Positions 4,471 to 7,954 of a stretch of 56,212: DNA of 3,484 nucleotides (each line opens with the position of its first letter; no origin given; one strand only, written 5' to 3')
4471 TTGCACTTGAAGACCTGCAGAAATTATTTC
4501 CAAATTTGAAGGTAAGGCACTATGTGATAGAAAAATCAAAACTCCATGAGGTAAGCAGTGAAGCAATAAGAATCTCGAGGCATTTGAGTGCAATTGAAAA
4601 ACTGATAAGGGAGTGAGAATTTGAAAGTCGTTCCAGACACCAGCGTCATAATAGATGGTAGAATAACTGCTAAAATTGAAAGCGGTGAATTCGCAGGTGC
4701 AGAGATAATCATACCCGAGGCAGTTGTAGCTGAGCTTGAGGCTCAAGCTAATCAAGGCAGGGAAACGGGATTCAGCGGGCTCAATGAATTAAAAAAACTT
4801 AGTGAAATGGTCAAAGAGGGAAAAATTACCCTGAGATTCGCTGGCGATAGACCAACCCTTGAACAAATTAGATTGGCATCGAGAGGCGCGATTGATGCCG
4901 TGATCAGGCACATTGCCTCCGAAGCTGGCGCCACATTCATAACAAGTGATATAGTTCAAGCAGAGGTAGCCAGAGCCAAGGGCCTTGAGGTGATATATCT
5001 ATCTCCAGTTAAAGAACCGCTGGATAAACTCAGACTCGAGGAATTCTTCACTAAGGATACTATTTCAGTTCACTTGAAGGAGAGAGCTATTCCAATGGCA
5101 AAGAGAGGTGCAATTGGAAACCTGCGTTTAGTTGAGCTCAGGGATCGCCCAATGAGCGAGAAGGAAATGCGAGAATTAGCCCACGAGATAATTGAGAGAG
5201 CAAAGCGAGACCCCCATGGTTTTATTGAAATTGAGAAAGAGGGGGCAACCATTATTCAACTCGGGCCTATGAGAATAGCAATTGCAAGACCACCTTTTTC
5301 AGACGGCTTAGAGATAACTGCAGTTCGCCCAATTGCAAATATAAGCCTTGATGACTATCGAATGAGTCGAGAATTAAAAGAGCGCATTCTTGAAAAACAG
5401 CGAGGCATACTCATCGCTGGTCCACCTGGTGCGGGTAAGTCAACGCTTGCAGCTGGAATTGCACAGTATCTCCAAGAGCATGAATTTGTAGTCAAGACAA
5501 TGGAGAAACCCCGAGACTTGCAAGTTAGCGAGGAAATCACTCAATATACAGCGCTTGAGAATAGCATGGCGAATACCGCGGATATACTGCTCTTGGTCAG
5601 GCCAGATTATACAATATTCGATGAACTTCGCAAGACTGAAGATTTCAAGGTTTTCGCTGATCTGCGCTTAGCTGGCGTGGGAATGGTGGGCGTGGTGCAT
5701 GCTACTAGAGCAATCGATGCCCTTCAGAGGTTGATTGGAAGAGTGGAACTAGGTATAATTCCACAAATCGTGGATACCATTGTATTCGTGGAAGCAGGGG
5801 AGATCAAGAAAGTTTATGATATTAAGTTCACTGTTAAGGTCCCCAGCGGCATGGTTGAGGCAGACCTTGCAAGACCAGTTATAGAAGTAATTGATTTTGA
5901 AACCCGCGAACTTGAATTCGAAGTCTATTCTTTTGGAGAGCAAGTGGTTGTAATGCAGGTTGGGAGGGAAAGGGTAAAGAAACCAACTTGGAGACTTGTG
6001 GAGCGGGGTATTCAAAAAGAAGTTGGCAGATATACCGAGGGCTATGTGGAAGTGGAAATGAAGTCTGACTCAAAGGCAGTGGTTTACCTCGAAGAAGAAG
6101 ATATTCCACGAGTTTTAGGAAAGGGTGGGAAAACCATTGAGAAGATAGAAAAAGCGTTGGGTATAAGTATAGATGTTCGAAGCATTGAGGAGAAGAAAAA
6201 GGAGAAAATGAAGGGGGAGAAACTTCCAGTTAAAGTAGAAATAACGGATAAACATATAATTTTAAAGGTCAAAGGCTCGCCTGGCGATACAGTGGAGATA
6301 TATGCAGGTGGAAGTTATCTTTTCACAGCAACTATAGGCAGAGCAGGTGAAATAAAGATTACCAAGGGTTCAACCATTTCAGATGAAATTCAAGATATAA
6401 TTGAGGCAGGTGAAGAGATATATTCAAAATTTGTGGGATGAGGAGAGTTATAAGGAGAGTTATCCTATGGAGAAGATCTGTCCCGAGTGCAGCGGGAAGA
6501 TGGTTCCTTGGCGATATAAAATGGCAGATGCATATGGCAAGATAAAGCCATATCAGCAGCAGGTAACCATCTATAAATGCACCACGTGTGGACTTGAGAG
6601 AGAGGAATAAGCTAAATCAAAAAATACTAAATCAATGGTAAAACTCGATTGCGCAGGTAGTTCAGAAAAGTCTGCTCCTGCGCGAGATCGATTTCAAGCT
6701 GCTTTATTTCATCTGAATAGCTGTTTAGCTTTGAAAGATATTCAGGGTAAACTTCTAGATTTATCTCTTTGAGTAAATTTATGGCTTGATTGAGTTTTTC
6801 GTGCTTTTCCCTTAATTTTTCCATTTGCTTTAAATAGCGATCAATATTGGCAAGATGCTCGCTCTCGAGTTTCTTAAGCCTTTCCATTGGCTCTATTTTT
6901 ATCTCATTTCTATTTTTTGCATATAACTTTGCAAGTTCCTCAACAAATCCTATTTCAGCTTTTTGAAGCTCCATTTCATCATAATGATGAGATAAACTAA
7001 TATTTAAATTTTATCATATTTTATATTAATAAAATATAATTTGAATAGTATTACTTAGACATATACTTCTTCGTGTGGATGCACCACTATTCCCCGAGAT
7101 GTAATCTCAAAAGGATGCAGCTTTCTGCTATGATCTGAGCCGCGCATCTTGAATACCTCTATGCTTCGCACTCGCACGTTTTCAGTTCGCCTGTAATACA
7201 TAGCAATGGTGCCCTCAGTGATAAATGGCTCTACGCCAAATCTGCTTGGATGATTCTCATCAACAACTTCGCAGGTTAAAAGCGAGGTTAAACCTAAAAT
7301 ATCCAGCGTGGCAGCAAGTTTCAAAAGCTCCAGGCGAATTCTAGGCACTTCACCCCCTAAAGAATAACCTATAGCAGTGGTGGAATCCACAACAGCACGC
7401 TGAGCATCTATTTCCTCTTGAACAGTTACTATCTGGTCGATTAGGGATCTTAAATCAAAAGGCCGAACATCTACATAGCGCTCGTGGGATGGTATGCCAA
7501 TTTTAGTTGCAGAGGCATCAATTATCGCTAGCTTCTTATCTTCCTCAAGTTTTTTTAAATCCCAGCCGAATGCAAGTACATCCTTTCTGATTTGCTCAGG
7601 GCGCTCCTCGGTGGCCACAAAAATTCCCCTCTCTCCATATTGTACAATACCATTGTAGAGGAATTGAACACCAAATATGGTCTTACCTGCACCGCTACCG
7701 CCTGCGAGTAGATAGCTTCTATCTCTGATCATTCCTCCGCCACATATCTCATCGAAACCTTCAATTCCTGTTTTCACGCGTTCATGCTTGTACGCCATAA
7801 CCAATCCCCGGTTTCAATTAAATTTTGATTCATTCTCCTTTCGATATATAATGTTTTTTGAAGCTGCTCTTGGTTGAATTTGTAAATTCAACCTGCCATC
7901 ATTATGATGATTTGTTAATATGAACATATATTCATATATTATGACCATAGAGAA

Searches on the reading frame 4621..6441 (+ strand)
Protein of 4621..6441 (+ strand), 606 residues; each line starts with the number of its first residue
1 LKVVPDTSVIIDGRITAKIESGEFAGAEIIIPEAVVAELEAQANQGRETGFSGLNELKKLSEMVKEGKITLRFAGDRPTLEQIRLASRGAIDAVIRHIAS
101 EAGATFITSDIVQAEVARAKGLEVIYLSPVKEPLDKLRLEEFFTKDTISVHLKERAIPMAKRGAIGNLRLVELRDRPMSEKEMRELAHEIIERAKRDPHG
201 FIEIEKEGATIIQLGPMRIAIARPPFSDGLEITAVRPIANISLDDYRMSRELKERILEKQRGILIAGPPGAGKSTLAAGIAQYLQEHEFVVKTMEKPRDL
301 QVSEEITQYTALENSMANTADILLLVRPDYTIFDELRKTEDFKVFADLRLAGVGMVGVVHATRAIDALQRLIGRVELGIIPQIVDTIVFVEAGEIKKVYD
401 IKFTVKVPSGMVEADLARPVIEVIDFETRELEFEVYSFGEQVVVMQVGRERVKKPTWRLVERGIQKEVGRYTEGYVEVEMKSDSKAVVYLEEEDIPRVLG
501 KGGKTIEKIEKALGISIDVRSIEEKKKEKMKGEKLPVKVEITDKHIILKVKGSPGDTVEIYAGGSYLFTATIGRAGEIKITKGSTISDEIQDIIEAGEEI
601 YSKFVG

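Call 37: search_protein_families(library=pfam, proteins=[window:4621-6441:+], max_evalue=0.00001)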
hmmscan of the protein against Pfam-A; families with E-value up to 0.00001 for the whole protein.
window:4621-6441:+ (606 aa): 3 families
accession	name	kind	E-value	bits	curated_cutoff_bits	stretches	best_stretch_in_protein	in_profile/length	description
PF01850.27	PIN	-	1.1e-11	45.9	23.6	1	3-118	1-119/120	PIN domain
PF00437.27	T2SSE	-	2e-10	40.3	24.9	1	250-372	132-256/370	Type II/IV secretion system protein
PF20720.3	nSTAND3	-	5e-06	26.7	27.2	0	255-300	12-57/155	Novel STAND NTPase 3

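Call 71: search_protein_families(library=ncbifam, proteins=[window:4621-6441:+], max_evalue=0.00001)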
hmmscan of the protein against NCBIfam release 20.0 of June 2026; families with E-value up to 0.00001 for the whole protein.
window:4621-6441:+ (606 aa): 8 families
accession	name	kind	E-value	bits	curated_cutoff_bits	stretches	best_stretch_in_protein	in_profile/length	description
NF010335.0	PRK13764.1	equivalog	3.8e-266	884.5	340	1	1-603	4-611/613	ATPase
NF053733.1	HJMigATPsPINA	equivalog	4.2e-130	434.7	800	1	5-520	2-499/502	holliday junction branch migration ATPase PINA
NF041000.1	ATPase_ComGA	equivalog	6.4e-09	35.2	300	1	250-379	117-247/267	competence type IV pilus ATPase ComGA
TIGR02533.1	type_II_gspE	equivalog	1.5e-07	30.5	630.25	1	250-385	229-367/486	type II secretion system ATPase GspE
TIGR01420.1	pilT_fam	subfamily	3.1e-07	29.9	319.1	1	140-373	7-241/343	PilT/PilU family type 4a pilus ATPase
TIGR02788.1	VirB11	equivalog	1.3e-06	27.7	249.95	1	252-373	137-264/308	P-type DNA transfer ATPase VirB11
TIGR02782.1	TrbB_P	equivalog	1.7e-06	27.6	304.55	1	256-372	132-253/303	P-type conjugative transfer ATPase TrbB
NF010469.0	PRK13894.1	subfamily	2e-06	27.4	508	1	251-372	140-265/320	conjugal transfer ATPase TrbB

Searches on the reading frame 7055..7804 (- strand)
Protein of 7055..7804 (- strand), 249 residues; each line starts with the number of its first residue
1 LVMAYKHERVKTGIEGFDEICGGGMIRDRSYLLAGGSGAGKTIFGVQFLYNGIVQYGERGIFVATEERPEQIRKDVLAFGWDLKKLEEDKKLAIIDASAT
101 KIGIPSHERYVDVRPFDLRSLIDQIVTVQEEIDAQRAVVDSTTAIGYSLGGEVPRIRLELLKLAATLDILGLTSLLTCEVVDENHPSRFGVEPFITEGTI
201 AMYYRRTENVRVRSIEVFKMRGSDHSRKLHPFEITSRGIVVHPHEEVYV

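Call 37: search_protein_families(library=pfam, proteins=[window:7055-7804:-], max_evalue=0.00001)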
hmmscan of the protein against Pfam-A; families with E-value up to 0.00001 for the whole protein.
window:7055-7804:- (249 aa): 1 family
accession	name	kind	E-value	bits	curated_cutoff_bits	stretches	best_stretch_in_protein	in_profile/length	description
PF06745.19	ATPase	-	5.1e-73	245.7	26.6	1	10-245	1-230/231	KaiC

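Call 71: search_protein_families(library=ncbifam, proteins=[window:7055-7804:-], max_evalue=0.00001)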
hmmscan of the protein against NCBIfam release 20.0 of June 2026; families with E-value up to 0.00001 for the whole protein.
window:7055-7804:- (249 aa): 6 families
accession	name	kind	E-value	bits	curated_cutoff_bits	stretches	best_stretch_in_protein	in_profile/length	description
NF006799.0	PRK09302.1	equivalog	2e-60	204.8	408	1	8-243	11-240/515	circadian clock protein KaiC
TIGR03877.1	thermo_KaiC_1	hypoth_equivalog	6.1e-52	176.5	307.25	1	8-245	2-236/238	KaiC domain-containing protein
TIGR02655.1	circ_KaiC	equivalog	9.4e-50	169.6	546.25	1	9-243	2-230/484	circadian clock protein KaiC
TIGR03880.1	KaiC_arch_3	hypoth_equivalog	2.3e-36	125.4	249.45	1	13-247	1-223/224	KaiC domain-containing protein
TIGR03881.1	KaiC_arch_4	hypoth_equivalog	2.5e-26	92.8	247.8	1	8-242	1-229/231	KaiC domain-containing protein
NF004723.0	PRK06067.1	subfamily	1.4e-06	28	194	1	6-236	12-229/243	flagellar accessory protein FlaH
